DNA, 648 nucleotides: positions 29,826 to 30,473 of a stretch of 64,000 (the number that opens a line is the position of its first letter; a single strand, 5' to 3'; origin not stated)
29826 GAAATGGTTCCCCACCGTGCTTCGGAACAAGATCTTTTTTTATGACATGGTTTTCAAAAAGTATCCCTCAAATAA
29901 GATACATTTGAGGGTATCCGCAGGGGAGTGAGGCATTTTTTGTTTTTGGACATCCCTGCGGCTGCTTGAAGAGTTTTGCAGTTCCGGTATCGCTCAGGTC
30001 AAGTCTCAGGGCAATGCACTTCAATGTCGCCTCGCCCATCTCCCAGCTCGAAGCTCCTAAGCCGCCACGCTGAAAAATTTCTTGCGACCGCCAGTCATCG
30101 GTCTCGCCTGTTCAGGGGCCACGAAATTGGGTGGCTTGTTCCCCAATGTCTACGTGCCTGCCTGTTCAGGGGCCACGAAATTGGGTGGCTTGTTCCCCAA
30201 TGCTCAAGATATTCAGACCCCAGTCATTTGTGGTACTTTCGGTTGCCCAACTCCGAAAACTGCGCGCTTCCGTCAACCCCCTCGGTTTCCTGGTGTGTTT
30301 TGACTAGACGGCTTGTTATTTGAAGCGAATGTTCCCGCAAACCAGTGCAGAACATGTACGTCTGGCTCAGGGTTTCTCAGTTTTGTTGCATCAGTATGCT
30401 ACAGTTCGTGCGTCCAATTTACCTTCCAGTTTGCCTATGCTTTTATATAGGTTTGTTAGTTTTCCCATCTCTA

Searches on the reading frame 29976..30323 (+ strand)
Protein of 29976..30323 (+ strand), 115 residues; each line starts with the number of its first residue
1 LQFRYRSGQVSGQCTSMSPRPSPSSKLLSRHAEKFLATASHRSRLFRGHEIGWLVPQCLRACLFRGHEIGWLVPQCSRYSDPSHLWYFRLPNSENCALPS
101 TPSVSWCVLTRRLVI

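Call 67: search_protein_families(library=pfam, proteins=[window:29976-30323:+], max_evalue=0.1)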
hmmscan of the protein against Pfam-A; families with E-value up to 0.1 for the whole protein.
window:29976-30323:+ (115 aa): 0 families
